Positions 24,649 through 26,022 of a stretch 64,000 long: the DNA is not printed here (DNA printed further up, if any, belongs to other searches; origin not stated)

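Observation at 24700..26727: Tandem paralogous membrane J-domain proteins with cytosolic N-terminal J domain and extracytoplasmic C-terminal domains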

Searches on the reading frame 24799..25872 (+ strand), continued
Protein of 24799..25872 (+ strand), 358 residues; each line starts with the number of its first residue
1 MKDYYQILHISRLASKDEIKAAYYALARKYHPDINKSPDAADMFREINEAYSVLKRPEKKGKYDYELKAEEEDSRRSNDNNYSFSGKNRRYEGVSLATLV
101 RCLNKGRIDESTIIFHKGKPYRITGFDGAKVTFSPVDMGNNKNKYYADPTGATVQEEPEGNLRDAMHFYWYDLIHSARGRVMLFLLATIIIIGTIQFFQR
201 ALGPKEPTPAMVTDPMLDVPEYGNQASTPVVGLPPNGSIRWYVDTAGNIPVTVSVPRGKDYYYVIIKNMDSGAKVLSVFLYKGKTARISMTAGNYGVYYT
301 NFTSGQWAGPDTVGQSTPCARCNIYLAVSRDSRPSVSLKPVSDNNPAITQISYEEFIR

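Call 23: search_protein_families(library=pfam, proteins=[P0121, P0122, P0123, P0124, P0125, P0128, P0130, P0134, P0155, P0220], max_evalue=0.1)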
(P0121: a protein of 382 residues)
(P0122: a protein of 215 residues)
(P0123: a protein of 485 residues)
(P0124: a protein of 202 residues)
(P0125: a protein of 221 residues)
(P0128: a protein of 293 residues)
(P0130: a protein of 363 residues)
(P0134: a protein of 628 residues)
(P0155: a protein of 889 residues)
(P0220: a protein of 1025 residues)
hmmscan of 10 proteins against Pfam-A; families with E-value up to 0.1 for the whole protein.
P0121 (382 aa): 0 families

P0122 (215 aa): 0 families

P0123 (485 aa): 1 family
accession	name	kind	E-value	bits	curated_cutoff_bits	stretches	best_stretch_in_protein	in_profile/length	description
PF00226.36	DnaJ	-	6.6e-14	52.2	27.8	1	3-61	1-63/63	DnaJ domain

P0124 (202 aa): 0 families

P0125 (221 aa): 4 families
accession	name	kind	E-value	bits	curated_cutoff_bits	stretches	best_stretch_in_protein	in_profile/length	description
PF24460.1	DUF7575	-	0.0012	18.6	28.5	1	3-25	4-26/28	Domain of unknown function (DUF7575)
PF13240.11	Zn_Ribbon_1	-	0.009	16.2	25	1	5-24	2-21/23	zinc-ribbon domain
PF12773.13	DZR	-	0.015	15.9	27.3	1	5-24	1-20/45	Double zinc ribbon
PF17032.10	Zn_ribbon_15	-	0.067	14.4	28.9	0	3-23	53-73/73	zinc-ribbon family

P0128 (293 aa): 4 families
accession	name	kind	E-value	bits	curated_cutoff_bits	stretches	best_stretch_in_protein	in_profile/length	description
PF12773.13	DZR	-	0.00047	20.7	27.3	1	5-26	1-22/45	Double zinc ribbon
PF13240.11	Zn_Ribbon_1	-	0.0014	18.8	25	1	5-25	2-22/23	zinc-ribbon domain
PF13248.11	Zn_ribbon_3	-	0.0024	17.7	27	1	4-24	4-24/26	zinc-ribbon domain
PF17032.10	Zn_ribbon_15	-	0.069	14.4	28.9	0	4-23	54-73/73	zinc-ribbon family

P0130 (363 aa): 0 families

P0134 (628 aa): 1 family
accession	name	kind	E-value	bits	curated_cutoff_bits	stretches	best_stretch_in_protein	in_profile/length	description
PF14007.11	YtpI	-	0.081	13.7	29.4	0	11-61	36-85/87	YtpI-like protein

P0155 (889 aa): 3 families
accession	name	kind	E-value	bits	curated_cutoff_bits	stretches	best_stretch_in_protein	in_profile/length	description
PF09349.15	OHCU_decarbox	-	0.019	16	24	1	399-504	18-120/155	OHCU decarboxylase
PF01765.24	RRF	-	0.031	14.6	29.7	0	455-493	114-153/164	Ribosome recycling factor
PF25443.1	ANG-1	-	0.04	14.5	28.5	1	456-497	44-85/105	ANG-1-like domain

P0220 (1025 aa): 13 families
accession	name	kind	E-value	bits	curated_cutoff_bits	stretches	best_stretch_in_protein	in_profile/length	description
PF07719.23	TPR_2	-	1.5e-10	40.8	27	1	349-379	3-33/34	Tetratricopeptide repeat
PF13428.12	TPR_14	-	1.9e-09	37.7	23.5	2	315-354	3-42/44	Tetratricopeptide repeat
PF00515.34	TPR_1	-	1.1e-07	31.8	27.8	1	350-379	4-33/34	Tetratricopeptide repeat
PF14559.12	TPR_19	-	2.6e-07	31.3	25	1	324-382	2-61/68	Tetratricopeptide repeat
PF13181.12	TPR_8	-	2.2e-06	27.8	25.7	0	355-379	9-33/34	Tetratricopeptide repeat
PF13431.12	TPR_17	-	1.9e-05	25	24.4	0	370-401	2-33/34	Tetratricopeptide repeat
PF13429.12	TPR_15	-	0.0001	22.3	26.2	2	277-389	112-222/280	Tetratricopeptide repeat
PF13432.12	TPR_16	-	0.00031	21.5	32.7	1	320-381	4-65/65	Tetratricopeptide repeat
PF13414.12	TPR_11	-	0.00032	20.8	26.8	0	362-386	9-33/42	TPR repeat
PF23914.1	TPR_CcmH_CycH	-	0.0013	19.1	42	1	347-439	50-145/158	Cytochrome c-type biogenesis protein H TPR domain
PF24575.1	TPR_Slam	-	0.016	16.1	35.2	0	424-483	24-80/104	Surface lipoprotein assembly modifier, N-terminal TPR repeats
PF13717.11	Zn_ribbon_4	-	0.042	14.2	30.3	0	9-31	7-32/36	zinc-ribbon domain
PF13371.12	TPR_9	-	0.053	14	35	1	358-405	6-53/73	Tetratricopeptide repeat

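Call 28: list_cluster_members(proteins=[P0202, P0215, P0214, P0269, P0250, P0187, P0154, P0122, P0125, P0121])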
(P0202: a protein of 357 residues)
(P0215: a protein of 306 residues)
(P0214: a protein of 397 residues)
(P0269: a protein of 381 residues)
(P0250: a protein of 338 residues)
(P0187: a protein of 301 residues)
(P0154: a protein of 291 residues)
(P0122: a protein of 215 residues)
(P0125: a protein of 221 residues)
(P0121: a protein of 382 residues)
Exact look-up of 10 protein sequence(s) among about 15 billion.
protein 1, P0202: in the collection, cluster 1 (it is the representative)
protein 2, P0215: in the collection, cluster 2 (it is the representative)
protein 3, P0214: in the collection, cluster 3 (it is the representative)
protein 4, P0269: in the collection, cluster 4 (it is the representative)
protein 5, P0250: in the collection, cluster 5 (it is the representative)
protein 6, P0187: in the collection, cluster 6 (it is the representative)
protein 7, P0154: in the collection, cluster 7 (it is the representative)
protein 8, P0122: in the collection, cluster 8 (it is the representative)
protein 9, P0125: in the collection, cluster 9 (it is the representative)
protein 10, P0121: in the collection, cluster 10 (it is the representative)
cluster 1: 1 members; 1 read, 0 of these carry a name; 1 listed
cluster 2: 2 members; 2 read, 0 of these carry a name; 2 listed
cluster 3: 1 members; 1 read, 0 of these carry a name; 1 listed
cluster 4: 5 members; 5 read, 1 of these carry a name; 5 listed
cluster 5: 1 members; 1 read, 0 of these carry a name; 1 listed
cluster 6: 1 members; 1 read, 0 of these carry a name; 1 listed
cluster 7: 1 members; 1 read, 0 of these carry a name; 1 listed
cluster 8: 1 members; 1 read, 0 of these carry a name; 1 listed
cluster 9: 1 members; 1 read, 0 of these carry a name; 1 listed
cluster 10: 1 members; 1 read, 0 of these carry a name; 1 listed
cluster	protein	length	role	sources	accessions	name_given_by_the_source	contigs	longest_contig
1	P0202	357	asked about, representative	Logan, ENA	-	-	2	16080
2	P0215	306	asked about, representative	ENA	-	-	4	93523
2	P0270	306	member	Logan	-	-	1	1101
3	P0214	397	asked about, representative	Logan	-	-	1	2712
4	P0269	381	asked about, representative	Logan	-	-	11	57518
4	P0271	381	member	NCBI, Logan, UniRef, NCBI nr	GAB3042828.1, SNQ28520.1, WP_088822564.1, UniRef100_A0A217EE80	hypothetical protein GCM10027155_04350 [Acinetobacter apis] | DnaJ domain-containing protein n=1 Tax=Acinetobacter apis TaxID=1229165 ... | DnaJ domain-containing protein [Acinetobacter apis]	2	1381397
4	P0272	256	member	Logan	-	-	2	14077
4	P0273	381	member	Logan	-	-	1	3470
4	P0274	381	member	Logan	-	-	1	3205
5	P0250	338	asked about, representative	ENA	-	-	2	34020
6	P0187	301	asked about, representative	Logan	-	-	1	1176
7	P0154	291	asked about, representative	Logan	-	-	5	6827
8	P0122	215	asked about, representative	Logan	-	-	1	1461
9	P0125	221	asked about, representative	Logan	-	-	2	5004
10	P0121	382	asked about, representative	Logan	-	-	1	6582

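Call 52: find_encoding_contigs(protein=P0215, flank=6000, max_places=2)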
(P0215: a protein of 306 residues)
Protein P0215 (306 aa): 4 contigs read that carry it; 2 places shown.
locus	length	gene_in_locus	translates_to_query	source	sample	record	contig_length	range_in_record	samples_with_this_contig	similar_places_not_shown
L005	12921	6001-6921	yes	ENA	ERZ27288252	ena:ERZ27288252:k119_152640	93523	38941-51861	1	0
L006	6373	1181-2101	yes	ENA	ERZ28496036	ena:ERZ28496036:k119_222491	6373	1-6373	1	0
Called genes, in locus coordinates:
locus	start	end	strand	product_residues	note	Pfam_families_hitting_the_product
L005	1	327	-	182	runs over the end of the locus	PF01227:GTP_cyclohydroI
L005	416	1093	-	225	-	PF01713:Smr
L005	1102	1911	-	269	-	PF00218:IGPS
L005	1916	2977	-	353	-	PF02885:Glycos_trans_3N, PF00591:Glycos_transf_3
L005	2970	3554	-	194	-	PF00117:GATase, PF07722:Peptidase_C26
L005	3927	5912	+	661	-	PF00456:Transketolase_N, PF02779:Transket_pyr, PF02780:Transketolase_C, PF22613:Transketolase_C_1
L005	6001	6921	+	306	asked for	PF00226:DnaJ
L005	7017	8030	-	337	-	PF16881:LIAS_N, PF04055:Radical_SAM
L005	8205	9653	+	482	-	PF01262:AlaDh_PNT_C (faint), PF00890:FAD_binding_2 (faint), PF07992:Pyr_redox_2, PF12831:FAD_oxidored, PF13450:NAD_binding_8 (weak), PF13738:Pyr_redox_3, PF00070:Pyr_redox, PF02852:Pyr_redox_dim, +4 more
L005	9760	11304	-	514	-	PF28245:Lipo_PTPT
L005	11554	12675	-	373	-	PF00437:T2SSE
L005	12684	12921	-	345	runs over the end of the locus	PF00437:T2SSE, PF13191:AAA_16 (faint)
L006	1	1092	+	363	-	?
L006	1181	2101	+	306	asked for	PF00226:DnaJ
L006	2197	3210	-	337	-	PF16881:LIAS_N, PF04055:Radical_SAM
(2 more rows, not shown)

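Call 64: find_related_loci(query=A2, collection=genome_contigs, flank=5000)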
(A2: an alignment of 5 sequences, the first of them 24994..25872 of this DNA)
Query A2 (293 aa) in genome_contigs; peptide patterns used: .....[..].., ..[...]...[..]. (x = any residue, [..] = any of these).
76 stretches matched a pattern; 1 encode a relative of the query (tblastn E <= 1e-3); 1 distinct loci.
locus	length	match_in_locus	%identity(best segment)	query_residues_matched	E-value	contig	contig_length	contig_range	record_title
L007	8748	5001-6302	61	1-293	6e-119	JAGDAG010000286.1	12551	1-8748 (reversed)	MAG: Abditibacteriota bacterium isolate RGIG10284 Yak_Rumen.Co__c7101555, whole genome shotgun sequence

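Call 65: find_encoding_contigs(protein=P0004, flank=3000, max_places=3)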
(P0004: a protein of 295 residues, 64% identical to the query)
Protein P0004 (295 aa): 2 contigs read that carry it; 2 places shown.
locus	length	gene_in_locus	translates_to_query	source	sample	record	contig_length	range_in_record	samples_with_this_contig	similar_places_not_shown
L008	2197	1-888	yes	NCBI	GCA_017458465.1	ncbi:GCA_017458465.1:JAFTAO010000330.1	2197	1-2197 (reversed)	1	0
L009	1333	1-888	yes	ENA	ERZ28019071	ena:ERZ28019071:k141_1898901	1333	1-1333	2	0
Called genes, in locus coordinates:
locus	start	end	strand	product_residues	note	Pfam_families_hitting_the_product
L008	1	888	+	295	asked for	?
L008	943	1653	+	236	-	PF00226:DnaJ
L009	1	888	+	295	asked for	?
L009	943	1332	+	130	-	?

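Call 66: find_encoding_contigs(protein=P0005, flank=3000, max_places=3)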
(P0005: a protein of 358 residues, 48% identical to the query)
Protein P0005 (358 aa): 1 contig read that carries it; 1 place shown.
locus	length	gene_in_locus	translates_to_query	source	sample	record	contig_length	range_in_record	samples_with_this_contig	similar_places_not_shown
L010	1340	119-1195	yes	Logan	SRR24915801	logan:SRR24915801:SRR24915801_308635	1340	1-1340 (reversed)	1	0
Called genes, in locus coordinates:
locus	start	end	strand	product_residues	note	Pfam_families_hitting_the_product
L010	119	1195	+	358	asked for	PF00226:DnaJ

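Call 79: search_protein_families(library=phrogs, proteins=[window:24994-25872:+, P0125, P0122, P0215], max_evalue=0.01)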
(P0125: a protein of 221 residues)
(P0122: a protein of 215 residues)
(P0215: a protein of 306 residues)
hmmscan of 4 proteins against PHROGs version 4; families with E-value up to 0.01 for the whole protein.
window:24994-25872:+ (293 aa): 0 families

P0125 (221 aa): 0 families

P0122 (215 aa): 0 families

P0215 (306 aa): 7 families
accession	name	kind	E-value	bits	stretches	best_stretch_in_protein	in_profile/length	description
phrog_14336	-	unknown function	5.7e-15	56.5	1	4-75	3-73/363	-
phrog_11153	-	unknown function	1.8e-14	55.2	1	1-88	1-87/337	-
phrog_31004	-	unknown function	4.5e-07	31.3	1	7-60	3-56/156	-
phrog_9210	-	unknown function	2.5e-05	25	1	6-58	150-199/204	-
phrog_32441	-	unknown function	0.00011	22.8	1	19-54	241-276/282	-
phrog_2778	-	unknown function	0.00013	22.8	1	6-88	36-114/239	-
phrog_8572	-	unknown function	0.0064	16.6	1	25-160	91-226/533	-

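Call 80: search_protein_families(library=padloc, proteins=[window:24799-25872:+, P0125, P0122, P0215], max_evalue=0.01)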
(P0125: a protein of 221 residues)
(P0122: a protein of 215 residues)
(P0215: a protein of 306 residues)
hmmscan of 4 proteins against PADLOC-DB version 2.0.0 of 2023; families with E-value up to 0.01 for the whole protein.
window:24799-25872:+ (358 aa): 0 families

P0125 (221 aa): 0 families

P0122 (215 aa): 0 families

P0215 (306 aa): 0 families

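Call 83: search_protein_families(library=pfam, alignment_id=A10, max_evalue=0.001)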
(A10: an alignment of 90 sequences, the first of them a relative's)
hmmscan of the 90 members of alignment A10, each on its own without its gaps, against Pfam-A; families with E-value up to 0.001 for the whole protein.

A. member 1, P0121 (382 aa): 0 families

B. families by the number of members that match (of 90 scanned): 39 families (the first 25 are shown)
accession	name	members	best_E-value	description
PF12796.13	Ank_2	2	3.3e-111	Ankyrin repeats (3 copies)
PF13637.12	Ank_4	2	6.1e-83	Ankyrin repeats (many copies)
PF00023.36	Ank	2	3.2e-81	Ankyrin repeat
PF13857.12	Ank_5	2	6.3e-54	Ankyrin repeats (many copies)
PF13606.12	Ank_3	2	9.7e-49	Ankyrin repeat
PF00079.25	Serpin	1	9.4e-103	Serpin (serine protease inhibitor)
PF02368.24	Big_2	1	7.3e-35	Bacterial Ig-like domain (group 2)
PF07833.16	Cu_amine_oxidN1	1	3e-23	Copper amine oxidase N-terminal domain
PF00395.25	SLH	1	4.7e-16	S-layer homology domain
PF00012.26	HSP70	1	1.6e-15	Hsp70 protein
PF05656.20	DUF805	1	4.8e-14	Protein of unknown function (DUF805)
PF25167.1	DUF7829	1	4.4e-11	Domain of unknown function (DUF7829)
PF07719.23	TPR_2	1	1.5e-10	Tetratricopeptide repeat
PF21461.3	HL_N-beta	1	6.1e-10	Hyaluronate lyase, N-terminal beta-sheet domain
PF13428.12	TPR_14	1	1.9e-09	Tetratricopeptide repeat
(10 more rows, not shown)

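Call 85: search_protein_families(library=pfam, proteins=[P0134, P0148, P0169, P0178, P0197, P0198, P0204, P0223, P0233, P0237], max_evalue=0.001)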
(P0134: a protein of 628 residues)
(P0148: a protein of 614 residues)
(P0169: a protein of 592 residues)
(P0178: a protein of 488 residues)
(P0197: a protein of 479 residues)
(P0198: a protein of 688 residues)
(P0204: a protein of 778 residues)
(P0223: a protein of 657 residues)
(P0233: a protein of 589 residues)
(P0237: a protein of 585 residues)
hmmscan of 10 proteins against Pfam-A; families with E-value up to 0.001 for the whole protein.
P0134 (628 aa): 0 families

P0148 (614 aa): 1 family
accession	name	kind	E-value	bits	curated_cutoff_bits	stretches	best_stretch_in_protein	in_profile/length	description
PF13240.11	Zn_Ribbon_1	-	0.00013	22.1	25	1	3-24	1-22/23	zinc-ribbon domain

P0169 (592 aa): 0 families

P0178 (488 aa): 3 families
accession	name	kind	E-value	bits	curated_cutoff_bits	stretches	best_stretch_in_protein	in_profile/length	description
PF02368.24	Big_2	-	7.3e-35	119.2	22.8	4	288-346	14-73/79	Bacterial Ig-like domain (group 2)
PF21461.3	HL_N-beta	-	6.1e-10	39.2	27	0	315-347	19-50/57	Hyaluronate lyase, N-terminal beta-sheet domain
PF22359.2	Big-like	-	8e-07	29.6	27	1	312-355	5-48/48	Bacterial Ig-like domain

P0197 (479 aa): 0 families

P0198 (688 aa): 0 families

P0204 (778 aa): 8 families
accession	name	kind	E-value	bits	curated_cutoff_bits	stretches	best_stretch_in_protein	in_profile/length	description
PF12796.13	Ank_2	-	3.3e-111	364.5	27.3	9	135-216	11-90/90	Ankyrin repeats (3 copies)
PF13637.12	Ank_4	-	6.1e-83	271.3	22.7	8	435-467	9-41/50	Ankyrin repeats (many copies)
PF00023.36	Ank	-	3.2e-81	263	21.1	5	423-454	2-33/33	Ankyrin repeat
PF13857.12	Ank_5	-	6.3e-54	179.8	27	6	274-329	1-56/56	Ankyrin repeats (many copies)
PF13606.12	Ank_3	-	9.7e-49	157.4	22.3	0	287-317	1-30/30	Ankyrin repeat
PF25167.1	DUF7829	-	4.4e-11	43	28.6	0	211-311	13-120/224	Domain of unknown function (DUF7829)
PF23745.1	ANK_LRRK2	-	4e-09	36.8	27.5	0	539-601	55-112/130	LRRK2 ANK repeat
PF06563.17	DUF1125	-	7.8e-06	26.8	28.3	0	438-484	6-51/66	Protein of unknown function (DUF1125)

P0223 (657 aa): 1 family
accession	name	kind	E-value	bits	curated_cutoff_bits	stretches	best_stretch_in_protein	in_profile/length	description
PF05656.20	DUF805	-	4.8e-14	53.2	25.7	1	167-283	6-110/111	Protein of unknown function (DUF805)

P0233 (589 aa): 0 families

P0237 (585 aa): 1 family
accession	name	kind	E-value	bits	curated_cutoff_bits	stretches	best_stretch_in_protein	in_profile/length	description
PF00079.25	Serpin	-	9.4e-103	344.7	27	1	64-427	1-367/370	Serpin (serine protease inhibitor)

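Call 91: find_encoding_contigs(protein=P0250, flank=5000, max_places=1)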
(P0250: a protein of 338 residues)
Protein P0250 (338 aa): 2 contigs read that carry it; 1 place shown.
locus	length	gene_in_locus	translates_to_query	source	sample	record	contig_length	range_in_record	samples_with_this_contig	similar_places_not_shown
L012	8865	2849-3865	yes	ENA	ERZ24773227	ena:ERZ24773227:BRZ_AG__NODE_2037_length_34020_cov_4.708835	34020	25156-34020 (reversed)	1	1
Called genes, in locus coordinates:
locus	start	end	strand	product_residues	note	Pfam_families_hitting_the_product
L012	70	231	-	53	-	-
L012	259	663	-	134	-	-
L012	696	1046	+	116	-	-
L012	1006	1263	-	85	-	-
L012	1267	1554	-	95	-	-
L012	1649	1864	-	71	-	PF13443:HTH_26, PF01381:HTH_3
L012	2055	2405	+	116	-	-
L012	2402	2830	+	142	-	PF06114:Peptidase_M78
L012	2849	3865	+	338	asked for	PF00226:DnaJ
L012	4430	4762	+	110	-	PF01936:NYN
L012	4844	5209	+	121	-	-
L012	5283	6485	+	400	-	PF00589:Phage_integrase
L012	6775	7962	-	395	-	PF01520:Amidase_3, PF09992:NAGPA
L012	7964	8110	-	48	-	-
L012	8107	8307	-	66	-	PF16945:Phage_r1t_holin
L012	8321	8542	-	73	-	-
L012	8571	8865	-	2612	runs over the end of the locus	-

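Call 92: find_encoding_contigs(protein=P0202, flank=5000, max_places=1)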
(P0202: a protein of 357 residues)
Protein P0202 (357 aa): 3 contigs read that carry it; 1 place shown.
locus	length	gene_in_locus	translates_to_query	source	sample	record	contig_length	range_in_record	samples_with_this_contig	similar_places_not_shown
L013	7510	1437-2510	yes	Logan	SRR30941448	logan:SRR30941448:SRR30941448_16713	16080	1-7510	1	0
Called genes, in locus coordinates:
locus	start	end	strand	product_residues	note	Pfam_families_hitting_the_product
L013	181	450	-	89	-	PF13310:Virulence_RhuM (faint)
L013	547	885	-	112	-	PF02481:DNA_processg_A (faint)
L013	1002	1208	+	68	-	PF13443:HTH_26, PF01381:HTH_3 (weak)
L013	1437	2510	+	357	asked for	PF00226:DnaJ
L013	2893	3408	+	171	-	PF25753:SF0329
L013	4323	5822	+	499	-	-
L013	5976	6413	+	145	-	PF01451:LMWPc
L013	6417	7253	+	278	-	PF01557:FAA_hydrolase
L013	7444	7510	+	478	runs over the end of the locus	PF01841:Transglut_core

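Call 99: find_related_loci(query=P0250, collection=viral_contigs, flank=6000)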
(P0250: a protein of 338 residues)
Query P0250 (338 aa) in viral_contigs; peptide patterns used: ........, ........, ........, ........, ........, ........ (x = any residue, [..] = any of these).
95 stretches matched a pattern; 1 encode a relative of the query (tblastn E <= 1e-3); 1 distinct loci.
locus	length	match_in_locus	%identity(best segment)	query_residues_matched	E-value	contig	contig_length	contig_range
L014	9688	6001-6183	40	4-65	4e-8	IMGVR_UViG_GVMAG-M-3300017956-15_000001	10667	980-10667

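Call 100: find_related_loci(query=A2, collection=viral_contigs, flank=6000)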
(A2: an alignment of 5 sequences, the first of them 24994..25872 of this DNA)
Query A2 (293 aa) in viral_contigs; peptide patterns used: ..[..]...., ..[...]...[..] (x = any residue, [..] = any of these).
61 stretches matched a pattern, but none encodes a relative of the query by tblastn (E <= 1e-3).
